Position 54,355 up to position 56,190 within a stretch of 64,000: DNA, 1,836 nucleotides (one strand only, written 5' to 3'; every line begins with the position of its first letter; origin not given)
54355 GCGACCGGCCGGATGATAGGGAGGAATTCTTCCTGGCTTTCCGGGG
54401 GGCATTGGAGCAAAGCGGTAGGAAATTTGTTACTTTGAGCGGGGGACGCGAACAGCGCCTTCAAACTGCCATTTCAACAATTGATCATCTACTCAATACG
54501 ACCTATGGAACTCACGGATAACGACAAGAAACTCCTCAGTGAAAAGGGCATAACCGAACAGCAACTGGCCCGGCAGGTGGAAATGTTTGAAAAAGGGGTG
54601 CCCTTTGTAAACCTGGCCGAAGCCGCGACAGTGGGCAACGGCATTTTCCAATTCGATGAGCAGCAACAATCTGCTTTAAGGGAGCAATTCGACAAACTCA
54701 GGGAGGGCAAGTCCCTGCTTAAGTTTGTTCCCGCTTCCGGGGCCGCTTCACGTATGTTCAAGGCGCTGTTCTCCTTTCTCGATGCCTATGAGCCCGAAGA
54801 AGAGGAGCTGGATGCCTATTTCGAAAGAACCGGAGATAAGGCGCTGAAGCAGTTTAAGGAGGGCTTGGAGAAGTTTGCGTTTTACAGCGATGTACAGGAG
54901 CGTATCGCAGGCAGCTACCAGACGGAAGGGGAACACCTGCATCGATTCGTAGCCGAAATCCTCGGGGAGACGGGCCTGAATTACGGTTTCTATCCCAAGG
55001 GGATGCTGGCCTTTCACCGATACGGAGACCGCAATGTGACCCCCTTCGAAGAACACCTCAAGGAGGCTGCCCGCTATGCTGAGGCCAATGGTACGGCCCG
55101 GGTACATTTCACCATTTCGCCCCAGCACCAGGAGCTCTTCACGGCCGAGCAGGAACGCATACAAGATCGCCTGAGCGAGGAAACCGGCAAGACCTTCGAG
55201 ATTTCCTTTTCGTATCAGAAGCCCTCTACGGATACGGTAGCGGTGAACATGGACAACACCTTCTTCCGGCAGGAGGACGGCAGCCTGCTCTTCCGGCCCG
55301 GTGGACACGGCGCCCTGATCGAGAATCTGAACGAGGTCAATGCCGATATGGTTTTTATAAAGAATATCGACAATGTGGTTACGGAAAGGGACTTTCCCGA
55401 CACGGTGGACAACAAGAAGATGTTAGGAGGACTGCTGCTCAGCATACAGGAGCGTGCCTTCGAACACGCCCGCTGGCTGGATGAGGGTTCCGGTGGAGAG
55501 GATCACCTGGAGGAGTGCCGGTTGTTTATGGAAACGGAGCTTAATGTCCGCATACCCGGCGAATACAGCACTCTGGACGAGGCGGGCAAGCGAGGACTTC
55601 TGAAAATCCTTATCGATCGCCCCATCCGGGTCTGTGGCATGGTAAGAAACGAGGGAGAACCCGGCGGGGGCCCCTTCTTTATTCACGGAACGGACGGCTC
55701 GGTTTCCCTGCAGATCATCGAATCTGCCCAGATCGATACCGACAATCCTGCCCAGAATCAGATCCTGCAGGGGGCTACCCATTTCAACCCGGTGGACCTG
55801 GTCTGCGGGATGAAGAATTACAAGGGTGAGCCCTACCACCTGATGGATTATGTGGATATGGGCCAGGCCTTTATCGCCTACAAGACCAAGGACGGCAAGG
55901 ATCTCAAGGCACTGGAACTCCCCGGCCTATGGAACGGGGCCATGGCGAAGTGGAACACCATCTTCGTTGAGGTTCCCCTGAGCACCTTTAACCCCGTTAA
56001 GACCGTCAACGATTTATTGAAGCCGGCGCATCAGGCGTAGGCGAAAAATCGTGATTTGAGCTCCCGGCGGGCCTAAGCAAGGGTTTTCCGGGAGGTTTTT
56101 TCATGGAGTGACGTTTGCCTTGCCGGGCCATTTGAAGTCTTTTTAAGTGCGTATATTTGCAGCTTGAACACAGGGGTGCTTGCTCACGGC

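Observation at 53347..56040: Translationally coupled pnuC / NadR-type kinase / DUF4301 operon; DUF4301 carries UDPGP-like nucleotidyltransferase loops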

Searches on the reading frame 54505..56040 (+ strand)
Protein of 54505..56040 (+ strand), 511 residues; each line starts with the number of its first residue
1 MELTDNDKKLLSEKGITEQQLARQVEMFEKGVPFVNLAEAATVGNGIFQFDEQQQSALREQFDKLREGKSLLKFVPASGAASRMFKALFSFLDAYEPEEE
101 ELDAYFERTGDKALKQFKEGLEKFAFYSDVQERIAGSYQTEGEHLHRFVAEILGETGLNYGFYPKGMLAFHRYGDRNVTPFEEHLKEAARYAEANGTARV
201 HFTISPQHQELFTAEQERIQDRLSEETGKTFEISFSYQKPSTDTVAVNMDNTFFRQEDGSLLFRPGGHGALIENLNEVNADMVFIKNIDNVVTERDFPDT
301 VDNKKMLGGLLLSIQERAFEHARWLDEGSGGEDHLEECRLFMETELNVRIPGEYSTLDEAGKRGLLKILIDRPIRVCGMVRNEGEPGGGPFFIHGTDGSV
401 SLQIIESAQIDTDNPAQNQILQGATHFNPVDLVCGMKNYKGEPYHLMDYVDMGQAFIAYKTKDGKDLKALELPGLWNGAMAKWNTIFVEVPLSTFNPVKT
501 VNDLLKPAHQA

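Call 3: search_protein_families(library=pfam, proteins=[window:54505-56040:+], max_evalue=0.01)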
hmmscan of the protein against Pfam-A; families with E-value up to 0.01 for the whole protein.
window:54505-56040:+ (511 aa): 2 families
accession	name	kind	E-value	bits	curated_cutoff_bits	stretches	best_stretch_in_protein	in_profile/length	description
PF14134.11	DUF4301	-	3.9e-213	709.3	27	1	5-510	2-507/507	Domain of unknown function (DUF4301)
PF01704.24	UDPGP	-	0.0036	16.5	22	0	401-506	241-343/413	UTP--glucose-1-phosphate uridylyltransferase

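Call 4: search_protein_families(library=ncbifam, proteins=[window:54505-56040:+], max_evalue=0.01)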
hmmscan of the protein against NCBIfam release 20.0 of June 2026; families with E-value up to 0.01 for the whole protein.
window:54505-56040:+ (511 aa): 0 families

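Call 6: search_solved_structures(query=window:54505-56040:+, max_evalue=10, show_alignments=3)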
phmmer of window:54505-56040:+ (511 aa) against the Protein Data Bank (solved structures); distinct sequences matched with E-value up to 10: 3.
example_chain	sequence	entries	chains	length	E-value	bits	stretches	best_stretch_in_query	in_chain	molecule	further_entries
3qyf_A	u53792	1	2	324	0.073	15.3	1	48-110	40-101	CRISPR-ASSOCIATED PROTEIN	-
7v93_A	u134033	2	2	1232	0.27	13.4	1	115-191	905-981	cas12c2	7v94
2i5k_A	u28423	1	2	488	0.78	11.9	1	397-505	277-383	UTP--glucose-1-phosphate uridylyltransferase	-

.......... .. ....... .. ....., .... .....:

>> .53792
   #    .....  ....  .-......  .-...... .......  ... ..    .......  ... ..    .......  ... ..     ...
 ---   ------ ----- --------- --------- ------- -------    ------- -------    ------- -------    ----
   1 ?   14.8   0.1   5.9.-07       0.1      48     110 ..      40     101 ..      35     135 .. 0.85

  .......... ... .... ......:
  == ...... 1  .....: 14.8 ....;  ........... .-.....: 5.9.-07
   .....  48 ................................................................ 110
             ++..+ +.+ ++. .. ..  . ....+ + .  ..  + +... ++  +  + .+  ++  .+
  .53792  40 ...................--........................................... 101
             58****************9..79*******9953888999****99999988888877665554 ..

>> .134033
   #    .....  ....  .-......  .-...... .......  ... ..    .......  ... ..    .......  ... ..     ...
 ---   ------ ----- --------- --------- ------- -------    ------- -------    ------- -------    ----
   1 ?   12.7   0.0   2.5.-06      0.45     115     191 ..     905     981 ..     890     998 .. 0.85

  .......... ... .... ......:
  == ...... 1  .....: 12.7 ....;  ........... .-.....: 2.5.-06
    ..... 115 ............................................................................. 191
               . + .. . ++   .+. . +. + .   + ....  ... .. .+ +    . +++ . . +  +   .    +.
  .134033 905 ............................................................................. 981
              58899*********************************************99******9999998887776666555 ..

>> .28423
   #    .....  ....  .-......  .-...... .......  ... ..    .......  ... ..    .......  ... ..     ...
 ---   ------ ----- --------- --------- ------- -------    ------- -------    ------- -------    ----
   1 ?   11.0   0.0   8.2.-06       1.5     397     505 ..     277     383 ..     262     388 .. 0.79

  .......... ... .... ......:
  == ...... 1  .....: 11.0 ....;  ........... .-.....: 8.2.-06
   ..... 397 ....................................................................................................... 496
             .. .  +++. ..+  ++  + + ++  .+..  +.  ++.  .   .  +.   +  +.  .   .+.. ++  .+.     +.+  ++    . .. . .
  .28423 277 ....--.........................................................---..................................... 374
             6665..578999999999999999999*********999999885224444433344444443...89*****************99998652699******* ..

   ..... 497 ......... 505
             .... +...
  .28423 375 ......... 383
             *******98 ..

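Call 8: find_homologous_proteins(query=window:54505-56040:+, max_evalue=0.001)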
Query window:54505-56040:+ (511 aa): 8000 proteins with E <= 0.001 among 8000 candidates; the best 120 are listed.
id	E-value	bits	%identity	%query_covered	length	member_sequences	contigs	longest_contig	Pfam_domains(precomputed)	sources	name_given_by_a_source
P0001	0.0e+0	1167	100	100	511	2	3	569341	PF14134.12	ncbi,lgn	-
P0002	9.9e-207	706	61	100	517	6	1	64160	PF14134.12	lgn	-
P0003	2.1e-206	705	61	100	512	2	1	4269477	PF14134.12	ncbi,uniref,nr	ncbi:DUF4301 family protein [Pricia sp. S334]|uniref:DUF4301 family protein n=1 Tax=Pricia mediterra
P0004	2.1e-205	702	60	100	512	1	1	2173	PF14134.12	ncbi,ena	-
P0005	4.5e-205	701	61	100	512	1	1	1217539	PF14134.12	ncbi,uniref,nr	ncbi:DUF4301 family protein [Zobellia uliginosa]|uniref:DUF4301 family protein n=1 Tax=Zobellia ulig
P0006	8.1e-204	696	60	100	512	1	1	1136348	PF14134.12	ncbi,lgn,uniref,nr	ncbi:protein of unknown function [Zobellia uliginosa]|uniref:DUF4301 domain-containing protein n=1 T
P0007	1.4e-203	696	60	100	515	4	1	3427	PF14134.12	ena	-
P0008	1.9e-203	695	60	100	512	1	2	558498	PF14134.12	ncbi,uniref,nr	ncbi:DUF4301 family protein [Zobellia galactanivorans]|uniref:DUF4301 family protein n=1 Tax=Zobelli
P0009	1.9e-203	695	62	100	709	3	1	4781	PF14134.12,PF13521.13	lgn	-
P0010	3.2e-203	694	60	100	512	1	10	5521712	PF14134.12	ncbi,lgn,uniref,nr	ncbi:DUF4301 family protein [Zobellia galactanivorans]|uniref:DUF4301 domain-containing protein n=1 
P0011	6.2e-203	693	61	100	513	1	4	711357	PF14134.12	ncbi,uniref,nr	ncbi:DUF4301 family protein [Maribacter polysaccharolyticus]|uniref:DUF4301 family protein n=1 Tax=M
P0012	1.1e-202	693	60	100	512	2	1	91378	PF14134.12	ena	-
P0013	1.8e-202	692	60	100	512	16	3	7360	PF14134.12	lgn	-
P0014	2.0e-202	692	60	100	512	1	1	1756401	PF14134.12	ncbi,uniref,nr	ncbi:NAD metabolism ATPase/kinase [Zobellia sp. OII3]|uniref:DUF4301 family protein n=1 Tax=Zobellia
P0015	5.9e-202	690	61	100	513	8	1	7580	PF14134.12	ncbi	-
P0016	1.3e-201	689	61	100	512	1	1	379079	PF14134.12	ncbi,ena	-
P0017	3.2e-201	688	59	100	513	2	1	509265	PF14134.12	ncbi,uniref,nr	ncbi:DUF4301 family protein [Flavobacterium sp. ASW18X]|uniref:DUF4301 family protein n=1 Tax=Flavob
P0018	4.4e-201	687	61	100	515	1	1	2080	PF14134.12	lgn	-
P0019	7.2e-201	687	60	100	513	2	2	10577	PF14134.12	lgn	-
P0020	9.3e-201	686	60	100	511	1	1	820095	PF14134.12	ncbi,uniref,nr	ncbi:DUF4301 family protein [Zobellia uliginosa]|uniref:DUF4301 family protein n=1 Tax=Zobellia ulig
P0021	1.4e-200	686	60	100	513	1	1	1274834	PF14134.12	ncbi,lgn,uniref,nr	ncbi:DUF4301 family protein [Pseudozobellia thermophila]|uniref:DUF4301 domain-containing protein n=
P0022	1.8e-200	685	61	100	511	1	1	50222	PF14134.12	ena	-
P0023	2.0e-200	685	59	100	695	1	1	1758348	PF14134.12,PF13521.13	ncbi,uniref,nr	ncbi:DUF4301 family protein [Croceivirga thetidis]|uniref:DUF4301 family protein n=1 Tax=Croceivirga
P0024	2.0e-200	685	60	100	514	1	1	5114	PF14134.12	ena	-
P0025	3.7e-200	684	59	100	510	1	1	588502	PF14134.12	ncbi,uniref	ncbi:DUF4301 family protein [Allomuricauda sp. d1]|uniref:DUF4301 family protein n=1 Tax=Allomuricau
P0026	6.3e-200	684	61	99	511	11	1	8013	PF14134.12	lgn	-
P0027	1.7e-199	682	59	100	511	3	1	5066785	PF14134.12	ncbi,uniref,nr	ncbi:DUF4301 family protein [Zobellia alginiliquefaciens]|uniref:DUF4301 family protein n=1 Tax=Zobe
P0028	3.5e-199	681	59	100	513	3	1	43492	PF14134.12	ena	-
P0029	3.5e-199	681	59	100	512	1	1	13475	PF14134.12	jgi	-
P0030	6.5e-199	680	59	100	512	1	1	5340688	PF14134.12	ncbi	-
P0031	6.5e-199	680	59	100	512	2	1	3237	PF14134.12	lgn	-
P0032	7.7e-199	680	59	100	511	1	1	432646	PF14134.12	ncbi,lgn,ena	-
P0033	7.9e-199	680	58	100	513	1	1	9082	PF14134.12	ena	-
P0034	9.0e-199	680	58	100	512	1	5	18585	PF14134.12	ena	-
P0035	1.7e-198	679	59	100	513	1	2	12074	PF14134.12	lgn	-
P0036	1.9e-198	679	59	100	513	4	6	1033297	PF14134.12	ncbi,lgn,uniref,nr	ncbi:DUF4301 family protein [Maribacter polysiphoniae]|uniref:DUF4301 family protein n=1 Tax=Maribac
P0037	2.2e-198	678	59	100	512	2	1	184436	PF14134.12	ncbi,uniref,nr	ncbi:DUF4301 family protein [Flavobacteriaceae bacterium F89]|uniref:DUF4301 family protein n=2 Tax=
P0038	2.7e-198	678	58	100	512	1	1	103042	PF14134.12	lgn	-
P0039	2.8e-198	678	60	100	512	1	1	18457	PF14134.12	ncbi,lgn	-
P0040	3.5e-198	678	59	100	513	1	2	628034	PF14134.12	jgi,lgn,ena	-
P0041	3.8e-198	678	59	100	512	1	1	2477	PF14134.12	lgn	-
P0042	4.0e-198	678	59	100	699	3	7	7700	PF14134.12,PF13521.13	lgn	-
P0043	6.2e-198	677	60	100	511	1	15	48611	PF14134.12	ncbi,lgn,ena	-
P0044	6.7e-198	677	59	100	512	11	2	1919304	PF14134.12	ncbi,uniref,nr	ncbi:DUF4301 family protein [uncultured Zobellia sp.]|uniref:DUF4301 family protein n=1 Tax=uncultur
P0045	7.6e-198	677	58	100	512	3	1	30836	PF14134.12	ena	-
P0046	7.9e-198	677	59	100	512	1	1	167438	PF14134.12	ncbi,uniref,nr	ncbi:DUF4301 family protein [Zobellia amurskyensis]|uniref:DUF4301 family protein n=1 Tax=Zobellia a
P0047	1.1e-197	676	60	100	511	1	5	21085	PF14134.12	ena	-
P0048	1.2e-197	676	57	100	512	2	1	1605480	PF14134.12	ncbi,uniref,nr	ncbi:DUF4301 family protein [Allomuricauda sp. NBRC 101325]|uniref:DUF4301 family protein n=1 Tax=Al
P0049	1.4e-197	676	59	100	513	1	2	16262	PF14134.12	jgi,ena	jgi:hypothetical protein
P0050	1.7e-197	676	60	100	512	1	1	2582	PF14134.12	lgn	-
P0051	1.7e-197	675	59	100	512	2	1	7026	PF14134.12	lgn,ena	-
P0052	2.2e-197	675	59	100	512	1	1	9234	PF14134.12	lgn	-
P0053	2.5e-197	675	59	100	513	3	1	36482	PF14134.12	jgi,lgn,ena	jgi:hypothetical protein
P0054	2.6e-197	675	57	100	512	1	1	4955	PF14134.12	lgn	-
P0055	2.7e-197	675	59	100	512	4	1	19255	PF14134.12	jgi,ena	-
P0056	2.7e-197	675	59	100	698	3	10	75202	PF14134.12,PF13521.13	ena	-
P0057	3.0e-197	675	59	100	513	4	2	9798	PF14134.12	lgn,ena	-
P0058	4.2e-197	674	59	100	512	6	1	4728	PF14134.12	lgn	-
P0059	4.3e-197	674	58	100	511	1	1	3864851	PF14134.12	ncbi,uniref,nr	ncbi:DUF4301 family protein [Maribacter aestuarii]|uniref:DUF4301 family protein n=1 Tax=Maribacter 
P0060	4.9e-197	674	59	100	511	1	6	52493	PF14134.12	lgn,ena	-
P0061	5.1e-197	674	59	100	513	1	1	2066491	PF14134.12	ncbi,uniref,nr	ncbi:DUF4301 family protein [Maribacter algarum]|uniref:DUF4301 family protein n=1 Tax=Maribacter al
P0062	6.0e-197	674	59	100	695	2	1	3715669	PF14134.12,PF13521.13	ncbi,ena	-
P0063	7.0e-197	673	59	100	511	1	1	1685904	PF14134.12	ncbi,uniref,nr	ncbi:DUF4301 family protein [Croceitalea rosinachiae]|uniref:DUF4301 family protein n=1 Tax=Croceita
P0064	7.3e-197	673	59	100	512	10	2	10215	PF14134.12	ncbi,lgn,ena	-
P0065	8.3e-197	673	58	100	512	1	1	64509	PF14134.12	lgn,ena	-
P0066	8.4e-197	673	58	100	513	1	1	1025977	PF14134.12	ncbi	-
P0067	8.9e-197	673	57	100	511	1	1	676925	PF14134.12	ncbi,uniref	ncbi:DUF4301 family protein [Maribacter sp. 2210JD10-5]|uniref:DUF4301 family protein n=1 Tax=Mariba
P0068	9.6e-197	673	59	100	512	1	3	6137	PF14134.12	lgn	-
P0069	1.0e-196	673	58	100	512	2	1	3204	PF14134.12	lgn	-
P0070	1.1e-196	673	58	100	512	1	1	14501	PF14134.12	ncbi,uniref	ncbi:DUF4301 family protein [Pricia sp.]|uniref:DUF4301 family protein n=1 Tax=Pricia sp. TaxID=2268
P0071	1.2e-196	673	59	100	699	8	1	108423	PF14134.12,PF13521.13,PF00004.36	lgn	-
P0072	1.2e-196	673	59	100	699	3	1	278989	PF14134.12,PF13521.13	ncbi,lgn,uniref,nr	ncbi:DUF4301 family protein [Arenibacter sp. 6A1]|uniref:DUF4301 family protein n=1 Tax=Arenibacter 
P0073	1.2e-196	673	58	100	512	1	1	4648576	PF14134.12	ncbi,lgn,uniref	ncbi:DUF4301 family protein [Zobellia russellii]|uniref:DUF4301 family protein n=1 Tax=Zobellia russ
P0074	1.4e-196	673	57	100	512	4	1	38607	PF14134.12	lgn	-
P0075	1.4e-196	672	59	100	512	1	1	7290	PF14134.12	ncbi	ncbi:MAG: DUF4301 family protein [Maribacter sp.]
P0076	1.5e-196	672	59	100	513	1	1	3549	PF14134.12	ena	-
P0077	1.8e-196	672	58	100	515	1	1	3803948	PF14134.12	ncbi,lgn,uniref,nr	ncbi:DUF4301 family protein [Cellulophaga sp. HaHaR_3_176]|uniref:DUF4301 family protein n=1 Tax=Cel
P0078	2.2e-196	672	59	100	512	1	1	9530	PF14134.12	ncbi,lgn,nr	ncbi:MAG TPA: DUF4301 family protein [Pricia sp.]|nr:DUF4301 family protein [Pricia sp.]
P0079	2.4e-196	672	59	100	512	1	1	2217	PF14134.12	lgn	-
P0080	2.6e-196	672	58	100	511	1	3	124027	PF14134.12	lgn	-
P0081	3.1e-196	671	59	100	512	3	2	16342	PF14134.12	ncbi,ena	-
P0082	3.2e-196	671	59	100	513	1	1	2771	PF14134.12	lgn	-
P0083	3.3e-196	671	60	100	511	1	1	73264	PF14134.12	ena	-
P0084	3.4e-196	671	59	100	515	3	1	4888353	PF14134.12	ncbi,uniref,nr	ncbi:hypothetical protein Celal_1072 [Cellulophaga algicola DSM 14237]|uniref:DUF4301 domain-contain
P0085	3.5e-196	671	58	100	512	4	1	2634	PF14134.12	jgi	jgi:hypothetical protein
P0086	3.8e-196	671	59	100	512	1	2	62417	PF14134.12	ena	-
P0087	3.9e-196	671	57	100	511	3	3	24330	PF14134.12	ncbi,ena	-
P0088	4.0e-196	671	59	100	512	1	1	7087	PF14134.12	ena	-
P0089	4.6e-196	671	57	100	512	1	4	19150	PF14134.12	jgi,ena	-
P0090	5.3e-196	671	57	100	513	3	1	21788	PF14134.12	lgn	-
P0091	5.3e-196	671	59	100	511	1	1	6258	PF14134.12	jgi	-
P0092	5.6e-196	671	59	100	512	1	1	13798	PF14134.12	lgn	-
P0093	5.6e-196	671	59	100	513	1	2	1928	PF14134.12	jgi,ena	-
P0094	5.9e-196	670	58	100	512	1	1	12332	PF14134.12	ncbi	ncbi:MAG: DUF4301 family protein [Pricia sp.]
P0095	6.1e-196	670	58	100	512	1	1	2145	PF14134.12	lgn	-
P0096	6.7e-196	670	57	100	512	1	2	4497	PF14134.12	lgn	-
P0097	6.9e-196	670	59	100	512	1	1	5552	PF14134.12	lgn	-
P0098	7.3e-196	670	58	100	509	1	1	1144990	PF14134.12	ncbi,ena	-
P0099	7.4e-196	670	59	100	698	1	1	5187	PF14134.12,PF13521.13,PF00004.36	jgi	-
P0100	7.7e-196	670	58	100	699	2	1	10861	PF14134.12,PF13521.13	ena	-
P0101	8.1e-196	670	58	100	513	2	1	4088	PF14134.12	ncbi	-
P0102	8.4e-196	670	58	100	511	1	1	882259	PF14134.12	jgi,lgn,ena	jgi:hypothetical protein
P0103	8.5e-196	670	59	100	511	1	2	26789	PF14134.12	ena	-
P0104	9.5e-196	670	59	100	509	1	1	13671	PF14134.12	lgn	-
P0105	1.1e-195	670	58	100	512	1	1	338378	PF14134.12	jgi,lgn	-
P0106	1.1e-195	670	57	100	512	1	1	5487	PF14134.12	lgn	-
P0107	1.1e-195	670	57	100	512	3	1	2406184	PF14134.12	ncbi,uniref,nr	ncbi:DUF4301 family protein [Maribacter flavus]|uniref:DUF4301 family protein n=1 Tax=Maribacter fla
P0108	1.4e-195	669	57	100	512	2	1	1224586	PF14134.12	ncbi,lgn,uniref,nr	ncbi:DUF4301 family protein [Maribacter aurantiacus]|uniref:DUF4301 family protein n=1 Tax=Maribacte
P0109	1.7e-195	669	59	100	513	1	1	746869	PF14134.12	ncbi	-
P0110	1.8e-195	669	60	100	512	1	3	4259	PF14134.12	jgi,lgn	jgi:hypothetical protein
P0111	1.9e-195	669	58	100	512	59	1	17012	PF14134.12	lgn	-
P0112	1.9e-195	669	57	100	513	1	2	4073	PF14134.12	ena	-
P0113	2.0e-195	669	58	100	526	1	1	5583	PF14134.12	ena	-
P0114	2.0e-195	669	58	100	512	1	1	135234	PF14134.12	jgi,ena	-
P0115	2.0e-195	669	59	100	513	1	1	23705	PF14134.12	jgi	-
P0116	2.1e-195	669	59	100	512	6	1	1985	PF14134.12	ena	-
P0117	2.3e-195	668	59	100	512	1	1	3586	PF14134.12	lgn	-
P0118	2.4e-195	668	59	100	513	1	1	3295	PF14134.12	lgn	-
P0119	2.4e-195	668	58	99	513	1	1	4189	PF14134.12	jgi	-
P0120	2.8e-195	668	58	100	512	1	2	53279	PF14134.12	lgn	-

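Call 12: search_solved_structures(query=A1, max_evalue=10, show_alignments=4)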
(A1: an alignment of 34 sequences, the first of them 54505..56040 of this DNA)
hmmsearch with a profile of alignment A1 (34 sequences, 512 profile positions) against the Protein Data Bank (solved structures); distinct sequences matched with E-value up to 10: 2.
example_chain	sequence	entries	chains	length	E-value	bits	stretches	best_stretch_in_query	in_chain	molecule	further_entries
2i5k_A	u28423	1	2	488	0.11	14.5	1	403-506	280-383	UTP--glucose-1-phosphate uridylyltransferase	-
5myj_AF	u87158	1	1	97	0.39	12.7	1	4-53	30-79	30S ribosomal protein S6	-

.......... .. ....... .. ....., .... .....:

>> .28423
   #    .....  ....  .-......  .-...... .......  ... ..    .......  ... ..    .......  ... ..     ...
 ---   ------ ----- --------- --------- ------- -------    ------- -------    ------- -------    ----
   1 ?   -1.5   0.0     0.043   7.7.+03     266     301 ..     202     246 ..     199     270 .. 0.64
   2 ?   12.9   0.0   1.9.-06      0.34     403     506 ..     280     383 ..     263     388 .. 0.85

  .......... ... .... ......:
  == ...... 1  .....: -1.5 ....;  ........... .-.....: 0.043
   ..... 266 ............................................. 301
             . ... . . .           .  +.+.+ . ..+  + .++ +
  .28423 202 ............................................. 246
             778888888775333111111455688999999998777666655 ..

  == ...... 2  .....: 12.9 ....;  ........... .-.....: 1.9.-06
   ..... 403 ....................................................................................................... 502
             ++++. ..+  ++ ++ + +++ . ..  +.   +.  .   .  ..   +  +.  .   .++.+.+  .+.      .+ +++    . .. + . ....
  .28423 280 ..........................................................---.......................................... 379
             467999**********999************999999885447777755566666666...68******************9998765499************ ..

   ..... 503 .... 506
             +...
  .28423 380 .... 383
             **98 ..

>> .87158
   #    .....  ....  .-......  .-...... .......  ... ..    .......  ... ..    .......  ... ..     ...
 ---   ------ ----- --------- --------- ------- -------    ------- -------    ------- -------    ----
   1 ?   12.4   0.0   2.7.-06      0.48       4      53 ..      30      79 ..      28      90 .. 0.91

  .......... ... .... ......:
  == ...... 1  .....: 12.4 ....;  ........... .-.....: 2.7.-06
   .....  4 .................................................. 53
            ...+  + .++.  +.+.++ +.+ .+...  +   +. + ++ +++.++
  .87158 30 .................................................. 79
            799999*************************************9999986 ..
